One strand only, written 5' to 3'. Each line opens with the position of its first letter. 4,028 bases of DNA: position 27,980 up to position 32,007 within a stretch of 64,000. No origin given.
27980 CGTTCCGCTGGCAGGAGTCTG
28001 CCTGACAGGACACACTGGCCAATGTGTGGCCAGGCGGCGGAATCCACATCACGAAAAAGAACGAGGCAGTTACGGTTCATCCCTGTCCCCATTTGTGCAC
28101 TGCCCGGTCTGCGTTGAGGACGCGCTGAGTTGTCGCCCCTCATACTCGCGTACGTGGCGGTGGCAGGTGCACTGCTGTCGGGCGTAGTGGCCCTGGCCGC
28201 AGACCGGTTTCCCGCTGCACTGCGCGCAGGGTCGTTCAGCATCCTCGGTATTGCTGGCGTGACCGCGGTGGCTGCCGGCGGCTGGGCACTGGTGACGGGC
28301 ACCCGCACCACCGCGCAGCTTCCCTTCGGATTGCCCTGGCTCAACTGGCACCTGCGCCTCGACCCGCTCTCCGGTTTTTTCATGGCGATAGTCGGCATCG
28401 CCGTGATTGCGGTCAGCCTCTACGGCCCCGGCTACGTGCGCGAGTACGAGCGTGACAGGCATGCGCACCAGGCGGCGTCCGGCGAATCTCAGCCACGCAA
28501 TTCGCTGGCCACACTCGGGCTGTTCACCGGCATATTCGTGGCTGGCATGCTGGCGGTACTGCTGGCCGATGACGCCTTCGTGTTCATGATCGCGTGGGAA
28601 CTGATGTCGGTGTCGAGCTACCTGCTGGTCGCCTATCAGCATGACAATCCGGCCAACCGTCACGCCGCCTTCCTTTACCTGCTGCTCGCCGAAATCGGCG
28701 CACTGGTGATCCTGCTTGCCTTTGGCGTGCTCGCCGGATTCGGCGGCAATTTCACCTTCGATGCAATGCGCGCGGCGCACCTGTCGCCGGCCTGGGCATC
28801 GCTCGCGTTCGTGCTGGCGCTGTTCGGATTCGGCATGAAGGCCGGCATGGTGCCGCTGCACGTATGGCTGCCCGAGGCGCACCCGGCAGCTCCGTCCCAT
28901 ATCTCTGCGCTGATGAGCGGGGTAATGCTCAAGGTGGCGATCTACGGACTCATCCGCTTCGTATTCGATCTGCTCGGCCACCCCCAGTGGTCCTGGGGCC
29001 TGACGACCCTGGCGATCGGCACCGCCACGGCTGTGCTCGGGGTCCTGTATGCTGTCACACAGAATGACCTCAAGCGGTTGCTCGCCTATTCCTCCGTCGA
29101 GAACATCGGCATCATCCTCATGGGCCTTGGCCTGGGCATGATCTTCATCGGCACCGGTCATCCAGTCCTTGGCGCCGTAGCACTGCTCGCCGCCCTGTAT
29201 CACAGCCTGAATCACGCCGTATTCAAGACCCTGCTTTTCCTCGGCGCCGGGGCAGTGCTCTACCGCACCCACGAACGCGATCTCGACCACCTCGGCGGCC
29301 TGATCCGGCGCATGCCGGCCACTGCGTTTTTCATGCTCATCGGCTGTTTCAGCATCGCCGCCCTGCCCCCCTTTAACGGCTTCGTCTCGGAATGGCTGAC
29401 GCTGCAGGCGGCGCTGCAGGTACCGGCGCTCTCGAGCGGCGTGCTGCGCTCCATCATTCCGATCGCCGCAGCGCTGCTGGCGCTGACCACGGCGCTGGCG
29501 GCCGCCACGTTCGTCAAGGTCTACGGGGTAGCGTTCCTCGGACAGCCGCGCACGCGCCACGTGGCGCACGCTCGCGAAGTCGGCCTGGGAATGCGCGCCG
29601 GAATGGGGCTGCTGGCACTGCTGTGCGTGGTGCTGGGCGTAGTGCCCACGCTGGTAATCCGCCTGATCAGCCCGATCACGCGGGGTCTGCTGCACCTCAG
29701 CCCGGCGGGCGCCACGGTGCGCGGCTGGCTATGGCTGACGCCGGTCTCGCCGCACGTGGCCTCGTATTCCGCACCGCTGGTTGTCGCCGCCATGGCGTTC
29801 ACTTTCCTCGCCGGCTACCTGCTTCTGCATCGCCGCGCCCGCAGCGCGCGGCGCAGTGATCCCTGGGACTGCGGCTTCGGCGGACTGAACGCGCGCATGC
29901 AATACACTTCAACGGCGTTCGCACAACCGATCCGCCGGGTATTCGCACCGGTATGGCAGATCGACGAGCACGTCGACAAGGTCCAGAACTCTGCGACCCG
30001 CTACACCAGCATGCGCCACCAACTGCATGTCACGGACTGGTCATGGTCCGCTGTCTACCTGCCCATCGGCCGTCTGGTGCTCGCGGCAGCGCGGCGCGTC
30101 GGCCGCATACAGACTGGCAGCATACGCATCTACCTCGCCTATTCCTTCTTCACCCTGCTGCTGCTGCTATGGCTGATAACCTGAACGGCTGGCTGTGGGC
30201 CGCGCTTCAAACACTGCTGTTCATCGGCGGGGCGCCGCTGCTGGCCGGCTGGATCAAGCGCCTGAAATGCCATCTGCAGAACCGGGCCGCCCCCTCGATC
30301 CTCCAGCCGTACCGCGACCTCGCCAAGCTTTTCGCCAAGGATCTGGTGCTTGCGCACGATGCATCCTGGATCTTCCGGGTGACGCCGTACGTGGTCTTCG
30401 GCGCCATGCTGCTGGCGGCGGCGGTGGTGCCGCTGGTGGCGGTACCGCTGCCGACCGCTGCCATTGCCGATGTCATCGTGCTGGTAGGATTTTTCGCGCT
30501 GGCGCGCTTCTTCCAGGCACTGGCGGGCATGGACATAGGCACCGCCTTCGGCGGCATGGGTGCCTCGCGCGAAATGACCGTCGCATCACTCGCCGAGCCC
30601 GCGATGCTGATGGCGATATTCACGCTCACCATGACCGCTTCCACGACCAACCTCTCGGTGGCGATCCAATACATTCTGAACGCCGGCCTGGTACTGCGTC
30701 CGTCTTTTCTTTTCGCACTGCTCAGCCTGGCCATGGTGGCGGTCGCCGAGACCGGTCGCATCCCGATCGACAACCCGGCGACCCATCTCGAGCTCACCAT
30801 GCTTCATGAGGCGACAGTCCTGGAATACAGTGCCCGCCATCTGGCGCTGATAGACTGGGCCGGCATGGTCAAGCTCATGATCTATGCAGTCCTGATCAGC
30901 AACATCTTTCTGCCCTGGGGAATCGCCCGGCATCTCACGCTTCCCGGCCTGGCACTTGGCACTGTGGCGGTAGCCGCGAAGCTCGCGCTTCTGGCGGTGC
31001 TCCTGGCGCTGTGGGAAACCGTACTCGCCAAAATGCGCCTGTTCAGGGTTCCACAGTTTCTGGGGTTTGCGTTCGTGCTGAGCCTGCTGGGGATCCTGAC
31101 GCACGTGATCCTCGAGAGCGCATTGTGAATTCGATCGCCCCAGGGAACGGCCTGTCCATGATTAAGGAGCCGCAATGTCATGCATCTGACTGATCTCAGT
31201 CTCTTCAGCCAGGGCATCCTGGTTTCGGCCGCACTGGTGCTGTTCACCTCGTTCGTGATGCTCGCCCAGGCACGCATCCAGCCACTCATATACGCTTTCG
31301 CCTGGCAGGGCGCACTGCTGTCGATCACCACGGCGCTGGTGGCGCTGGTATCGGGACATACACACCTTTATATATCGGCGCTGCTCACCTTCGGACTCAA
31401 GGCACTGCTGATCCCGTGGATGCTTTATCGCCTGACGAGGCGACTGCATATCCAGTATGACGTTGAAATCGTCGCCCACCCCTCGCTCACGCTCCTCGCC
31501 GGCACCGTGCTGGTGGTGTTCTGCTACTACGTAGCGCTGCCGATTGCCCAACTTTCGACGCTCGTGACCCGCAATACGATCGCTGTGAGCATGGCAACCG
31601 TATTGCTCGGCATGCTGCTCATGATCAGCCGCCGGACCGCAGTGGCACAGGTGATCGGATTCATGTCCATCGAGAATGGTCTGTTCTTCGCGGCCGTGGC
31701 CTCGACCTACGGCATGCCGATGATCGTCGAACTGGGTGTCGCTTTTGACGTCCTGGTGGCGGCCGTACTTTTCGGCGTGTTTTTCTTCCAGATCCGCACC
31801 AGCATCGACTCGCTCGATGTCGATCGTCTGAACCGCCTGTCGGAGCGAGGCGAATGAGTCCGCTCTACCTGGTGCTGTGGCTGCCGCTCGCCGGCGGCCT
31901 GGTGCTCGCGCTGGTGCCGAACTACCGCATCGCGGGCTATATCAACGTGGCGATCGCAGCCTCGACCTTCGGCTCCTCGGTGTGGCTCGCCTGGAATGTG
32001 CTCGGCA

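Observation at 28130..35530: Six-gene hydrogenase-4-like (Ehr-type) membrane complex whose catalytic subunit has lost every [NiFe] cysteine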

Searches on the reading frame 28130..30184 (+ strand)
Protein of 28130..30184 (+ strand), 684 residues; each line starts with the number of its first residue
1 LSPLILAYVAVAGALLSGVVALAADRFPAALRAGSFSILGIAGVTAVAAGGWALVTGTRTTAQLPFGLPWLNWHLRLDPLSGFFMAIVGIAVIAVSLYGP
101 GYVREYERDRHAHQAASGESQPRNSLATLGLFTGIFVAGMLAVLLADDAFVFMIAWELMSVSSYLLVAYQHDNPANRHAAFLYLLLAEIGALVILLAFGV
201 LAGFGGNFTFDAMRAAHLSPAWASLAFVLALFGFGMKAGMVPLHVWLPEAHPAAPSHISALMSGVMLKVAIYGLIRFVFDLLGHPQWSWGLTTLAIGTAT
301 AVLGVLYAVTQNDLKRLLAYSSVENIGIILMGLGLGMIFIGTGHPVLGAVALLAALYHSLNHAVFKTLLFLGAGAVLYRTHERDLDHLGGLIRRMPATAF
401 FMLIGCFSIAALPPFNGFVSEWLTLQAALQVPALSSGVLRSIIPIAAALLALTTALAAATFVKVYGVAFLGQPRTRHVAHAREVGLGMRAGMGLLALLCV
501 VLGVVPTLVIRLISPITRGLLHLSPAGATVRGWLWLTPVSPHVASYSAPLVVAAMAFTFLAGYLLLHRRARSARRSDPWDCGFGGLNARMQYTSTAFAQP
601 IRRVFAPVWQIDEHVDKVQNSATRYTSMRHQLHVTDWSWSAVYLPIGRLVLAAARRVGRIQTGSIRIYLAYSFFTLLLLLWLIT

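Call 4: search_protein_families(library=pfam, proteins=[window:28130-30184:+])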
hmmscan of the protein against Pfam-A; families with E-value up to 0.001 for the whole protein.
window:28130-30184:+ (684 aa): 1 family
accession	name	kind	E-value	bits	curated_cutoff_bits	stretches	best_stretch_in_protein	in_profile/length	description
PF00361.26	Proton_antipo_M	-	1.4e-60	205.5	21.5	1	146-432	1-279/294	NADH:quinone oxidoreductase/Mrp antiporter, TM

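Call 5: search_protein_families(library=ncbifam, proteins=[window:28130-30184:+])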
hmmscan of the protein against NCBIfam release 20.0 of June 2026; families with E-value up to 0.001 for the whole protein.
window:28130-30184:+ (684 aa): 75 families (the best 25 are shown)
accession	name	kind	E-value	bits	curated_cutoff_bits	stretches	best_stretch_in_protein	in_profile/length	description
NF005086.0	PRK06521.1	equivalog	1.2e-260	866.7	667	1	3-683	4-667/669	hydrogenase 4 subunit B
NF006418.0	PRK08667.1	equivalog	1.2e-147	493.2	794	2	7-511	6-491/644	hydrogenase membrane subunit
NF005958.0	PRK08042.1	equivalog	1.8e-83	281.4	727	1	11-618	11-573/608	formate hydrogenlyase subunit 3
NF006240.0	PRK08376.1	subfamily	3.7e-81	273.6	662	1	135-520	129-507/521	putative monovalent cation/H+ antiporter subunit D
NF006419.0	PRK08668.1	equivalog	2.3e-79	267.8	617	1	129-651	101-608/613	NADH dehydrogenase subunit M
NF009310.0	PRK12668.1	equivalog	2.7e-68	231.2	564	1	135-679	102-580/584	Na(+)/H(+) antiporter subunit D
TIGR00940.1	2a6301s01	subfamily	4.7e-62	210.4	920.45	1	71-517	67-501/793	monovalent cation:proton antiporter subunit A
TIGR01972.1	NDH_I_M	subfamily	3e-61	207.6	263.8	1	67-520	61-482/486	NADH-quinone oxidoreductase subunit M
NF005044.0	PRK06458.1-4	equivalog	4.6e-60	203.9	610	1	4-524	4-498/531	hydrogenase 4 subunit F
NF009285.0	PRK12645.1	equivalog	1.2e-59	202.4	1028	1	125-522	108-510/804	Na+/H+ antiporter subunit A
NF009288.0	PRK12648.1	equivalog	1.6e-59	201.9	1104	1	5-511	5-476/954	monovalent cation/H+ antiporter subunit A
NF005046.0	PRK06459.1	equivalog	4.5e-59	200.6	460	1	135-681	82-582/587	hydrogenase 4 subunit B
NF009287.0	PRK12647.1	equivalog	2.4e-57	195.1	937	1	74-514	71-475/773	putative monovalent cation/H+ antiporter subunit A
NF005141.0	PRK06590.1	equivalog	4.8e-55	187.6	556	1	55-682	57-608/615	NADH-quinone oxidoreductase subunit L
NF005097.0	PRK06525.1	equivalog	1.2e-53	182.5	430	1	71-506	68-475/480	hydrogenase 4 subunit D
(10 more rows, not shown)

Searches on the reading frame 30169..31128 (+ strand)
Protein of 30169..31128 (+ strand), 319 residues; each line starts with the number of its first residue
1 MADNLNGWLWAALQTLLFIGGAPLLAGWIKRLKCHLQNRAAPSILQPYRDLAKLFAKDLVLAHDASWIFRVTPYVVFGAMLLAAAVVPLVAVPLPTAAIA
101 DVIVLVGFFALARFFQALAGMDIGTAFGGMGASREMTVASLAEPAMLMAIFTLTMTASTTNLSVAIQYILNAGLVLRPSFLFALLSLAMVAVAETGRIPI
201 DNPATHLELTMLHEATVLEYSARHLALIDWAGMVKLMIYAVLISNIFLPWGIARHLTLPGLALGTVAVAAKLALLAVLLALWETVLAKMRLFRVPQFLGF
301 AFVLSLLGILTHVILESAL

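Call 4: search_protein_families(library=pfam, proteins=[window:30226-31128:+])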
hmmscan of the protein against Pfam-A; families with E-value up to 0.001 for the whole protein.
window:30226-31128:+ (300 aa): 1 family
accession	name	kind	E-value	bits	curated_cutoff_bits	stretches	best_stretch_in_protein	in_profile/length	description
PF00146.26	NADHdh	-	1.4e-35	123.5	27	1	6-290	17-294/298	NADH dehydrogenase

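Call 5: search_protein_families(library=ncbifam, proteins=[window:30226-31128:+])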
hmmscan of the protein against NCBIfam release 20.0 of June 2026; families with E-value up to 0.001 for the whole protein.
window:30226-31128:+ (300 aa): 2 families
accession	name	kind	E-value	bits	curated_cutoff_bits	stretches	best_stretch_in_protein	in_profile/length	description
NF004741.0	PRK06076.1-2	equivalog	3.7e-12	46.1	305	1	25-291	66-327/337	NADH-quinone oxidoreductase subunit NuoH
NF004740.0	PRK06076.1-1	equivalog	1.5e-10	41.2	399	1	19-287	45-308/325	NADH-quinone oxidoreductase subunit NuoH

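Call 72: search_solved_structures(query=window:30169-31128:+, show_alignments=2, max_evalue=1e-8)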
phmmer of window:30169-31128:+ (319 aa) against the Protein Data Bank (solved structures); distinct sequences matched with E-value up to 1e-8: 2.
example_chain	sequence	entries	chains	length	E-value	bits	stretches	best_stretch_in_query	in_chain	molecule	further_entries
7z0s_D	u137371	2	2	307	1.3e-46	162.7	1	9-306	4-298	Formate hydrogenlyase subunit 4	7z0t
6cfw_M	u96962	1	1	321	3.9e-19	72.5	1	24-310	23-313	Mbh13 NADH dehydrogenase subunit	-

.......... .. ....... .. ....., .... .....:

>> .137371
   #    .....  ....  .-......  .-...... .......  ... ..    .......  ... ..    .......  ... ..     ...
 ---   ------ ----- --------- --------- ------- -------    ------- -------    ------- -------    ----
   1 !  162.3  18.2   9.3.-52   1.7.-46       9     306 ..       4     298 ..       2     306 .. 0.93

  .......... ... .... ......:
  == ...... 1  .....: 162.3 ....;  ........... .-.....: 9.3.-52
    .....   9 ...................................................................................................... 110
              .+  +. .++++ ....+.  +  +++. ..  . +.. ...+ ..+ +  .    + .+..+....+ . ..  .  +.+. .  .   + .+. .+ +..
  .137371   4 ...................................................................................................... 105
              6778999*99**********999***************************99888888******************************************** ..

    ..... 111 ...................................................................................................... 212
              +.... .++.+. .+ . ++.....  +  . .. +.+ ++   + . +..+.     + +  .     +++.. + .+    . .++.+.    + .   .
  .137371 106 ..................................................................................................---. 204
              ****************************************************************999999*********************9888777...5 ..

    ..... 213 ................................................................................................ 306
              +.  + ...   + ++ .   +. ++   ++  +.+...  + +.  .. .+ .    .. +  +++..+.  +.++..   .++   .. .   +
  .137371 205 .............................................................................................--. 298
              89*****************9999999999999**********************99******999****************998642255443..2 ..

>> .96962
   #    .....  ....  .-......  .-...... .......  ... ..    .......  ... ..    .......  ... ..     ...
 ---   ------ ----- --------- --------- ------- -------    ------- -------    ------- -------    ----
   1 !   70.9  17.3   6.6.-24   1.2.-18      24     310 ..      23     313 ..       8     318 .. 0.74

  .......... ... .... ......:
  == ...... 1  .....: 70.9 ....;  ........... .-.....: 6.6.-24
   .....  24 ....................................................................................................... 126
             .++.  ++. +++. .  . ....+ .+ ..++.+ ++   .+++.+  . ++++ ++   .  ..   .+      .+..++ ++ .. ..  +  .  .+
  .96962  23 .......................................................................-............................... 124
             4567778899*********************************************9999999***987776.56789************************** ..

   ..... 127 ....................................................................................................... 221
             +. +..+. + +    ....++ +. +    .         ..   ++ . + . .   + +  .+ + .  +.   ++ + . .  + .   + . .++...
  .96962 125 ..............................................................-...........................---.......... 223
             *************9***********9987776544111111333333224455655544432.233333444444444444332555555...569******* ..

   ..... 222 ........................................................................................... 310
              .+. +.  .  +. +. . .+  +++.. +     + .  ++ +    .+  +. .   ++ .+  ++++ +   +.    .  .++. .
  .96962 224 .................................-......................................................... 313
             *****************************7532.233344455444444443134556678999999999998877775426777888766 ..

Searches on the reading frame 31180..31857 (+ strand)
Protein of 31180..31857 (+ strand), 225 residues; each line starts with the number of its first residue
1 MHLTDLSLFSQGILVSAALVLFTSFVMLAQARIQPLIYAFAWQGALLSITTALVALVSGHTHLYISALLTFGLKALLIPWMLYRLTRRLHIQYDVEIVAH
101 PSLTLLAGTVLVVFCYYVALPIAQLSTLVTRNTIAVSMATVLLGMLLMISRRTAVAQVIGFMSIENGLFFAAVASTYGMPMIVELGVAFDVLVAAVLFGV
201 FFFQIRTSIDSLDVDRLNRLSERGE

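Call 4: search_protein_families(library=pfam, proteins=[window:31180-31857:+])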
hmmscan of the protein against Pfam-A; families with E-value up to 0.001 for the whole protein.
window:31180-31857:+ (225 aa): 0 families

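Call 5: search_protein_families(library=ncbifam, proteins=[window:31180-31857:+])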
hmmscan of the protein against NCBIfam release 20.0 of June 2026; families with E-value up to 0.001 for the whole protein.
window:31180-31857:+ (225 aa): 1 family
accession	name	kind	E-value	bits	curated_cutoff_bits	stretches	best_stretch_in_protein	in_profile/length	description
NF008556.0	PRK11492.1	equivalog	7.6e-23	81.5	136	1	17-220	11-214/216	hydrogenase 4 membrane subunit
